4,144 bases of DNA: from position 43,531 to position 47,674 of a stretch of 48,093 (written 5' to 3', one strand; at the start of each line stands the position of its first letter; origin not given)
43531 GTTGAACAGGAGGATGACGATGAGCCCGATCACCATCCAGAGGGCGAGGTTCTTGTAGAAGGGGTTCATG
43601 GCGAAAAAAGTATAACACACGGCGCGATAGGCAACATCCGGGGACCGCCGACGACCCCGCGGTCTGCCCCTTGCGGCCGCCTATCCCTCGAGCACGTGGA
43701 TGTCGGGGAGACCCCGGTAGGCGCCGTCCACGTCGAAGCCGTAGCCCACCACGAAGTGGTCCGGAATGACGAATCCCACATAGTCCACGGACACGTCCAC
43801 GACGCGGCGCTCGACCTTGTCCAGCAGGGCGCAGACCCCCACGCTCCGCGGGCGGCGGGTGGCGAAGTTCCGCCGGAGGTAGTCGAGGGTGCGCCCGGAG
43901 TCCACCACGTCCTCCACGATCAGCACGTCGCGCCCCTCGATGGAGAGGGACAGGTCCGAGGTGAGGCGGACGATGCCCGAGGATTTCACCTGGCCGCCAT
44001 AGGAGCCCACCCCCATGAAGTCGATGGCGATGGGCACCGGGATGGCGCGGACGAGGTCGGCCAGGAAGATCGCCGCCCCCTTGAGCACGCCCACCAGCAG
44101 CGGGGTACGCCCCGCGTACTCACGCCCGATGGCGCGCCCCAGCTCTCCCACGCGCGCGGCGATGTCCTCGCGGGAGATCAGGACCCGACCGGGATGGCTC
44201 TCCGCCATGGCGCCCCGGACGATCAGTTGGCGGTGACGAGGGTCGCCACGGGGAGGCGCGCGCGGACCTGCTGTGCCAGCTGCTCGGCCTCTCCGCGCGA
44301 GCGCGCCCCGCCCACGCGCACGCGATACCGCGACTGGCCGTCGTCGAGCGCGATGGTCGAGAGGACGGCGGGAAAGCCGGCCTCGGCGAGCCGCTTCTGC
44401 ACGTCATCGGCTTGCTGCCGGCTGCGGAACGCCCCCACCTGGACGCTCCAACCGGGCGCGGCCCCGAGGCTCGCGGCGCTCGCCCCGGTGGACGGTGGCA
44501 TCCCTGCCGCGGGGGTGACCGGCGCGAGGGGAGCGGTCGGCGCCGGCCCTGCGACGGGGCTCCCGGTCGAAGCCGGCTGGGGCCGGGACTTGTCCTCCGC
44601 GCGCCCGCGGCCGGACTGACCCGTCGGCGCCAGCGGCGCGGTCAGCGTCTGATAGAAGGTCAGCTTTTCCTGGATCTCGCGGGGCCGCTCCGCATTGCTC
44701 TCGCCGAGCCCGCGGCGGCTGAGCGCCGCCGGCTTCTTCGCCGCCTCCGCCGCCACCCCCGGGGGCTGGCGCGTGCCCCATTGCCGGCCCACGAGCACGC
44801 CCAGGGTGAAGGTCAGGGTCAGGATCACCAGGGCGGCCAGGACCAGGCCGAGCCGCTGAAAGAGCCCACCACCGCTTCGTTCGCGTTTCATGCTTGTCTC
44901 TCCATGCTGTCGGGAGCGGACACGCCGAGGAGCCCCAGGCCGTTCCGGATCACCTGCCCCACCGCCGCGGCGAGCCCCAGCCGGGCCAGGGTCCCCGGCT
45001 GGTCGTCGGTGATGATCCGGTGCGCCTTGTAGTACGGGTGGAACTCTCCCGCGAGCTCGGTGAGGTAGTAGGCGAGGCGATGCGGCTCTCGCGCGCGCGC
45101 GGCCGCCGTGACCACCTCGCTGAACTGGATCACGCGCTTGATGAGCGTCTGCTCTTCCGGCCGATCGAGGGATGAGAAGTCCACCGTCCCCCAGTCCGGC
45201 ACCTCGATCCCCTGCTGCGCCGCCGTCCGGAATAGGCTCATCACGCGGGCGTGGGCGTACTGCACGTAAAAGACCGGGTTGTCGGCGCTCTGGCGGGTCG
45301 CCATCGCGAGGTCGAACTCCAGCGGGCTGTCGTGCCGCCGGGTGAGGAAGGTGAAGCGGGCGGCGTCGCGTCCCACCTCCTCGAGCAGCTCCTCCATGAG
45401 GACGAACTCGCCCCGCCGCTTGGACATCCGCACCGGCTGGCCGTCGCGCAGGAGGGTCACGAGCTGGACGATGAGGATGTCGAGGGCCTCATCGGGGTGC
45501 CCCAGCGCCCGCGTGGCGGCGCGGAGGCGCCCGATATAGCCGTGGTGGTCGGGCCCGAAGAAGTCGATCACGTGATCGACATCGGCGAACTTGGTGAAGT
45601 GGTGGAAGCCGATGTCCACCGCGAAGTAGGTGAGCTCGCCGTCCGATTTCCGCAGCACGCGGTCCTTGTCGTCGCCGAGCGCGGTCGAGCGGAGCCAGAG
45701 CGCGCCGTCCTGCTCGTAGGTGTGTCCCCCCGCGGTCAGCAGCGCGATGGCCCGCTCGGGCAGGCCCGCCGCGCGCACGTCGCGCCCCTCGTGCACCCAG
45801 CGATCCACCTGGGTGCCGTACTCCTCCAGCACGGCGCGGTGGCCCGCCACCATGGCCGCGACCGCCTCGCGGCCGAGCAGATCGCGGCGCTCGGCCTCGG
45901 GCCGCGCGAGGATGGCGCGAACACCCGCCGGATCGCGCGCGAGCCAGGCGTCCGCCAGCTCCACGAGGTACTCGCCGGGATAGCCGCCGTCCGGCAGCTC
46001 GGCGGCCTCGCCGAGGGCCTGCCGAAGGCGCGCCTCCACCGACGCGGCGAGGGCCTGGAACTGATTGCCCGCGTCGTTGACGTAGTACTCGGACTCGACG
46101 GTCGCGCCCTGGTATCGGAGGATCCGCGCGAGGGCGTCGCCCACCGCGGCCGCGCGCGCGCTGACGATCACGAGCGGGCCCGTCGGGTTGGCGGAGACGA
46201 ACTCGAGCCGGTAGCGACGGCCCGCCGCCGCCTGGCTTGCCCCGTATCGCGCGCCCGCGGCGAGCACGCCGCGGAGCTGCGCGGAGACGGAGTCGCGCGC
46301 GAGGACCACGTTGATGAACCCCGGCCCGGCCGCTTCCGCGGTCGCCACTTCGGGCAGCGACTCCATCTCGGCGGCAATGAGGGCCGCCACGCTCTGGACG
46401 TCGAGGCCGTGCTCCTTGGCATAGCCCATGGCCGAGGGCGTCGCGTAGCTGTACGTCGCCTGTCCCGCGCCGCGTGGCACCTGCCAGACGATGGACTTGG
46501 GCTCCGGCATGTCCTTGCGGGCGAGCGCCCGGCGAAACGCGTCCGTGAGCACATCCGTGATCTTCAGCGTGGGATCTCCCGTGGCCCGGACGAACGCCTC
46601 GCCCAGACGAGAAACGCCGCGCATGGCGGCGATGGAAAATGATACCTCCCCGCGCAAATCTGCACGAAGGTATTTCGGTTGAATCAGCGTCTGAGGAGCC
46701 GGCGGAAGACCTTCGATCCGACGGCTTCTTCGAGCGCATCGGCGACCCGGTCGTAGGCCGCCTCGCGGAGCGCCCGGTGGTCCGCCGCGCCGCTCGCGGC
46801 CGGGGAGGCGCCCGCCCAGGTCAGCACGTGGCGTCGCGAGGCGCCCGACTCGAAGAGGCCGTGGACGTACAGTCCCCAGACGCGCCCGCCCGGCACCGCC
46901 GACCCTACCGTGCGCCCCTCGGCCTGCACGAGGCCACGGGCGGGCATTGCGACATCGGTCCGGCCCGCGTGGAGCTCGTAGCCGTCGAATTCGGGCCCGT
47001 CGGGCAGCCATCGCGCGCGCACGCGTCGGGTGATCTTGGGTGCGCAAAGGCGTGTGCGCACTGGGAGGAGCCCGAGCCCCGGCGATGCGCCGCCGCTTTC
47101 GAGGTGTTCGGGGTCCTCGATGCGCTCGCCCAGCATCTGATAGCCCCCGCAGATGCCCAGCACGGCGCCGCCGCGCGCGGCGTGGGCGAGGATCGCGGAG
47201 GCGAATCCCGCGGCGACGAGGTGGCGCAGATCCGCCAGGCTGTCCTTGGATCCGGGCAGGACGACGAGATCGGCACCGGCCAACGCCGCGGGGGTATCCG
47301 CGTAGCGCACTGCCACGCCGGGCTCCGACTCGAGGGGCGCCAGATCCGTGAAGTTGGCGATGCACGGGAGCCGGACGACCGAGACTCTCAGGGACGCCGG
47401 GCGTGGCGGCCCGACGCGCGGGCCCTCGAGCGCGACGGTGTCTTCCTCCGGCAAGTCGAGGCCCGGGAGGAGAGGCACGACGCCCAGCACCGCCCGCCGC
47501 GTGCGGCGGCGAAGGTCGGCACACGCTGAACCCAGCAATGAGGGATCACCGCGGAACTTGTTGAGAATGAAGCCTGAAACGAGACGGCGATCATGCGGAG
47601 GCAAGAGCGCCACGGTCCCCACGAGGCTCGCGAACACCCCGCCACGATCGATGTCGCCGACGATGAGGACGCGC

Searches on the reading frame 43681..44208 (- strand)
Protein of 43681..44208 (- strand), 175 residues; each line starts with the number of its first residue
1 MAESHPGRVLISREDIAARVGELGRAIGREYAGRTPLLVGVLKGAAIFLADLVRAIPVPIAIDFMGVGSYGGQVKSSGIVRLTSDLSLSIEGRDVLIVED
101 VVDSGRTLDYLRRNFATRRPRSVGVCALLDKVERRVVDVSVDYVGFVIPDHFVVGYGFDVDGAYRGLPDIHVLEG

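Call 32: search_protein_families(library=pfam, proteins=[window:43681-44208:-], max_evalue=0.0001)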
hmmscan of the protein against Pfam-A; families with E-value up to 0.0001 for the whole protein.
window:43681-44208:- (175 aa): 1 family
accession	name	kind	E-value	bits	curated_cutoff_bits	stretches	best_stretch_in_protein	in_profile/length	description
PF00156.33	Pribosyltran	-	2.2e-22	79.5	26.3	1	16-159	11-156/158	Phosphoribosyl transferase domain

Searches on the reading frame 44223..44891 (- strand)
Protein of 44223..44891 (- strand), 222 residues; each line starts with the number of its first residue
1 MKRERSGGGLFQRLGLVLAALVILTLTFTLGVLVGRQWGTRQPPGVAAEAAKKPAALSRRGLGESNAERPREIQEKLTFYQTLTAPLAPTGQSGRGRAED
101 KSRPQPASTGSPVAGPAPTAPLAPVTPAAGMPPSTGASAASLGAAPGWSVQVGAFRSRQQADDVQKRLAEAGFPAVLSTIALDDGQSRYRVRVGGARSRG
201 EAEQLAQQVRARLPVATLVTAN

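Call 32: search_protein_families(library=pfam, proteins=[window:44223-44891:-], max_evalue=0.0001)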
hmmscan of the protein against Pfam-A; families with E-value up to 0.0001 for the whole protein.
window:44223-44891:- (222 aa): 1 family
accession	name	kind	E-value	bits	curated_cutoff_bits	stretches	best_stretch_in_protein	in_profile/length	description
PF05036.18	SPOR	-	5.4e-16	59.1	21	1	146-212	3-68/76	SPOR domain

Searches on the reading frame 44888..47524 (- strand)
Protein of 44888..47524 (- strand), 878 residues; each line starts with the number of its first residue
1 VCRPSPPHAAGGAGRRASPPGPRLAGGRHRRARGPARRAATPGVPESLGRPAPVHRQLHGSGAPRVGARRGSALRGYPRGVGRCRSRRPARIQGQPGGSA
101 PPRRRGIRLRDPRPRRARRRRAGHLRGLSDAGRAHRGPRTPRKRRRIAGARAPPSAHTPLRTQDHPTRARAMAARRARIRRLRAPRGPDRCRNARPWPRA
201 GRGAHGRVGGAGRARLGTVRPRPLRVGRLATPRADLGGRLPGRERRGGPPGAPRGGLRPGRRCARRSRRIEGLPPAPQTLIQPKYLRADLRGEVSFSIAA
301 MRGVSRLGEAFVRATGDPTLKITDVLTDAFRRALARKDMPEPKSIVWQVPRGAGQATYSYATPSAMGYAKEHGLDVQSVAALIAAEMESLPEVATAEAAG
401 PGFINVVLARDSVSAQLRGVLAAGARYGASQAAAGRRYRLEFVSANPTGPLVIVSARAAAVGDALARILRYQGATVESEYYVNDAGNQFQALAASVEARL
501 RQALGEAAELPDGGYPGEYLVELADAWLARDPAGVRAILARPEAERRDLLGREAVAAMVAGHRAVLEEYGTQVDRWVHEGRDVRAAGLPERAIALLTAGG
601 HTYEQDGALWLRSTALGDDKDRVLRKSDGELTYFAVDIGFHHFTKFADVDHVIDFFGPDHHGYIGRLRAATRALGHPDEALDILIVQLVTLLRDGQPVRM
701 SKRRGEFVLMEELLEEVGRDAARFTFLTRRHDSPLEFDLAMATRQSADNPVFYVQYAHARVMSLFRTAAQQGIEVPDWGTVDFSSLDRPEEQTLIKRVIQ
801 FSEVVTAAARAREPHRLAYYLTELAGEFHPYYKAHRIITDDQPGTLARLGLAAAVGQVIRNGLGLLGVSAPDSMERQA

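Call 32: search_protein_families(library=pfam, proteins=[window:44888-47524:-], max_evalue=0.0001)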
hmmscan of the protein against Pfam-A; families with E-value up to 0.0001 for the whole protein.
window:44888-47524:- (878 aa): 3 families
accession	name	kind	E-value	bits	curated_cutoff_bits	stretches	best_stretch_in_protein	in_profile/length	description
PF05746.21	DALR_1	-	2.2e-31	108.8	22.3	1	754-874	1-117/117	DALR anticodon binding domain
PF00750.26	tRNA-synt_1d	-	5.6e-12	45.7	23.3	1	592-719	173-300/349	tRNA synthetases class I (R), catalytic domain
PF03485.21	Arg_tRNA_synt_N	-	8.5e-09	36.4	21.5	1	326-408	3-85/85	Arginyl tRNA synthetase N terminal domain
